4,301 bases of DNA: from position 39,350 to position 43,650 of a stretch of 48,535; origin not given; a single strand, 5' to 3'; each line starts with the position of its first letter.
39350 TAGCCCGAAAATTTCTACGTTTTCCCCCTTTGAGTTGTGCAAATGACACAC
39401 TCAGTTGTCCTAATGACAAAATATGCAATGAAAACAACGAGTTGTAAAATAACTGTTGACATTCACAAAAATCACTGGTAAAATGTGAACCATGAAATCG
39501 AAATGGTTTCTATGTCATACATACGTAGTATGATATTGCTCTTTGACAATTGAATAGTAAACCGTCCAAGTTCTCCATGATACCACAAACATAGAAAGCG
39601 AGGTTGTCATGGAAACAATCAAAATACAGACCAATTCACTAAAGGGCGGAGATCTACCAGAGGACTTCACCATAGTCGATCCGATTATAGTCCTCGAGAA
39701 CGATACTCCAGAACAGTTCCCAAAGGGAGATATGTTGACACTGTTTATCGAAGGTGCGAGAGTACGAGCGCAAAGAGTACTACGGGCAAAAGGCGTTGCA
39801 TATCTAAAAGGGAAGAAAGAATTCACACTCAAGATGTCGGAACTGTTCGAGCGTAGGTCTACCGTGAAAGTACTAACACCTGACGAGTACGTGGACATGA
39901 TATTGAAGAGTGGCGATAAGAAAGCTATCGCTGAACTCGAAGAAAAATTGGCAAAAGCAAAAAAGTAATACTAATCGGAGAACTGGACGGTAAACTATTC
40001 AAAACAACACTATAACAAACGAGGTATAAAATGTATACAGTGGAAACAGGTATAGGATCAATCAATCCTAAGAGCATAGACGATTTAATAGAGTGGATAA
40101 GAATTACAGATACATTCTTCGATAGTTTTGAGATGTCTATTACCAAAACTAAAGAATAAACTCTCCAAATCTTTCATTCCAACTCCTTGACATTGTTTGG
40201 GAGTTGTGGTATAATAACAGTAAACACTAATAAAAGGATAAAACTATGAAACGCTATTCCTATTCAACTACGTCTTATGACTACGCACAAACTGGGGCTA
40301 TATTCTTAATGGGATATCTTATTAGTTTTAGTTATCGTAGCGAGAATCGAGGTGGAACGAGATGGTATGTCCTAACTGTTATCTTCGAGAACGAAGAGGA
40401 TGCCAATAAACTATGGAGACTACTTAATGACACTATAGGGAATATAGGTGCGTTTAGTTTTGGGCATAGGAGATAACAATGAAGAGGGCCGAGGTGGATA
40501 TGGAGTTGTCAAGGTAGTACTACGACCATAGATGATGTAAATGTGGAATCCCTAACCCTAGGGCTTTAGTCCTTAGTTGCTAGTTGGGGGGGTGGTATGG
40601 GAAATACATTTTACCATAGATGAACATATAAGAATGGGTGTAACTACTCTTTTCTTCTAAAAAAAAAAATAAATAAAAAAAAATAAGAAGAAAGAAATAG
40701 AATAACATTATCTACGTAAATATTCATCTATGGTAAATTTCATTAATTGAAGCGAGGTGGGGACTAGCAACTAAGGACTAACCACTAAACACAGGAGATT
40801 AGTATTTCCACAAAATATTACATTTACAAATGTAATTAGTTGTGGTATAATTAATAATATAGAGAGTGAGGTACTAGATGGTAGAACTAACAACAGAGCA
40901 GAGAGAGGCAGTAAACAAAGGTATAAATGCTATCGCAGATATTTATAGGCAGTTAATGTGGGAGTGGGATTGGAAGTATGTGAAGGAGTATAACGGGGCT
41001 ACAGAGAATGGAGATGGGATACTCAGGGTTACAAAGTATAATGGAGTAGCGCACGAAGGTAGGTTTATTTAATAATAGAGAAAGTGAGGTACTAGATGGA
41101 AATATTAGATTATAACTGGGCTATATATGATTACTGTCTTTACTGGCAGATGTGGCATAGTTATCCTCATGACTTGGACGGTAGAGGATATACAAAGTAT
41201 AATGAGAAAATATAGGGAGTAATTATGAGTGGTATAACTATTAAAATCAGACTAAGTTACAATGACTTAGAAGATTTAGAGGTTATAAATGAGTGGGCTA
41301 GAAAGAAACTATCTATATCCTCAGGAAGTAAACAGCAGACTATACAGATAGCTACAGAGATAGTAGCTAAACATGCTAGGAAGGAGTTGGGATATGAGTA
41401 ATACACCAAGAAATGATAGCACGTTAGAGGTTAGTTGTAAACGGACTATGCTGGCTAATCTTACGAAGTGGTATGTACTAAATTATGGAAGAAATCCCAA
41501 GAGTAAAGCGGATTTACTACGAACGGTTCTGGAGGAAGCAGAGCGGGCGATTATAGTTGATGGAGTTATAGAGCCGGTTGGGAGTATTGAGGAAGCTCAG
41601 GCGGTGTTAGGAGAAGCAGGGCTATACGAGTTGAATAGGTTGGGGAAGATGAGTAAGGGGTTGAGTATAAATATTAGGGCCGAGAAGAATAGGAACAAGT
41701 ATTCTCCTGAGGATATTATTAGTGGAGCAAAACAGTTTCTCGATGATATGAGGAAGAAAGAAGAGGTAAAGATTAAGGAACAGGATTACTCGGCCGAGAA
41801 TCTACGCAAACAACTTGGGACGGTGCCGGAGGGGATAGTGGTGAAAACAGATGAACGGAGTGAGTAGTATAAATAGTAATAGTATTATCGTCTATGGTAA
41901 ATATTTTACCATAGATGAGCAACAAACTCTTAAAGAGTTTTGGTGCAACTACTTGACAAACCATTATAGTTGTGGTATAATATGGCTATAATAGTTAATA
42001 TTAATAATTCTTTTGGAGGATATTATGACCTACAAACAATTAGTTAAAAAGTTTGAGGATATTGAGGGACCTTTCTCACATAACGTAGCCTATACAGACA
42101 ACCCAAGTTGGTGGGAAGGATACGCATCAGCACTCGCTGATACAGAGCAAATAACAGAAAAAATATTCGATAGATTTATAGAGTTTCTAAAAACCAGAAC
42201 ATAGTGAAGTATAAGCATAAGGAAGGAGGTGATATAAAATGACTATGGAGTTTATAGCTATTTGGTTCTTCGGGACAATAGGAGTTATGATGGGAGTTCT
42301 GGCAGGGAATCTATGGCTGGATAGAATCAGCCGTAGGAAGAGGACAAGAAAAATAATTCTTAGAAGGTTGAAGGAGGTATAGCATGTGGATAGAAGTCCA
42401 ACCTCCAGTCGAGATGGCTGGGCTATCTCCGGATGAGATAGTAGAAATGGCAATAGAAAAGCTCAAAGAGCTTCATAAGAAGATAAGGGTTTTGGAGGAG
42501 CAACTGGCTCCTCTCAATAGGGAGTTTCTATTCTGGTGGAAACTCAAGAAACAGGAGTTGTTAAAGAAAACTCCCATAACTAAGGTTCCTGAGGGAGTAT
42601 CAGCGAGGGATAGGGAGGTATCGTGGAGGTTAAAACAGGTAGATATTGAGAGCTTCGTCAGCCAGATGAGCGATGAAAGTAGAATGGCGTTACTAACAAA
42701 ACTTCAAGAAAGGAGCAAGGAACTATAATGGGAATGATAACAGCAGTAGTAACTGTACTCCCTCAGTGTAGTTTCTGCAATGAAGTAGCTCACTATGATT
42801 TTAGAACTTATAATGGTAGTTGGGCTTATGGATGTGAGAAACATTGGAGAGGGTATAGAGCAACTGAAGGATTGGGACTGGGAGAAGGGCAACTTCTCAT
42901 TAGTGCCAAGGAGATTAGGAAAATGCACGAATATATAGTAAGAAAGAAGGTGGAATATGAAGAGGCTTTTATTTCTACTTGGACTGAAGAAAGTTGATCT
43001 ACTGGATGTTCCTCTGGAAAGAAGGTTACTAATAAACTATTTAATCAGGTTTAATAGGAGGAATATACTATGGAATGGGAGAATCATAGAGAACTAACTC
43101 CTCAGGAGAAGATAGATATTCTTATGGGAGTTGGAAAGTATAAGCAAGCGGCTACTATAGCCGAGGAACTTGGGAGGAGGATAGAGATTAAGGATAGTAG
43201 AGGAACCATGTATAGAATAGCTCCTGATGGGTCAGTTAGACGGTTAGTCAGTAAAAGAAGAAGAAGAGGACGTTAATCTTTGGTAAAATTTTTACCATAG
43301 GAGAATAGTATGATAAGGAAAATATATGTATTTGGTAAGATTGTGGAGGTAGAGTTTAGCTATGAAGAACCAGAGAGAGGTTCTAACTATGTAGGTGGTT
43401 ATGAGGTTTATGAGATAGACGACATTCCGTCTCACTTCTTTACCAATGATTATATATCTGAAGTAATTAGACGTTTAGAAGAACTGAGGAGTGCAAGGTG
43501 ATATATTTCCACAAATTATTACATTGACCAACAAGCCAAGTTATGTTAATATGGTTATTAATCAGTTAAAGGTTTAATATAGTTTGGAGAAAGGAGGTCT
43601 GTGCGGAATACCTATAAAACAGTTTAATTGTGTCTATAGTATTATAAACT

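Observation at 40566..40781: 216-bp nested inverted repeat around a poly-A tract in the early region: candidate origin or large structured RNA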

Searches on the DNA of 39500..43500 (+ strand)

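Call 9: search_dna_similar(query=window:39500-43500:+, collection=phages, mode=distant, max_rows=20)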
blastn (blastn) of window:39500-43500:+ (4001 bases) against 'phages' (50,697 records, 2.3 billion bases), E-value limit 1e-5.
No match.

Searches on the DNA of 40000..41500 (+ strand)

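Call 4: search_dna_similar(query=window:40000-41500:+, collection=phages, mode=near, max_rows=30)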
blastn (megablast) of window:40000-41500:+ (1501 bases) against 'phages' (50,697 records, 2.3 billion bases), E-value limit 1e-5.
No match.

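Call 55: search_rna_families(source=window, start=40100, end=41100, threshold=evalue, max_evalue=1)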
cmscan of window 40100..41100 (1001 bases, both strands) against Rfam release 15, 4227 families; matches with E-value up to 1: 0.
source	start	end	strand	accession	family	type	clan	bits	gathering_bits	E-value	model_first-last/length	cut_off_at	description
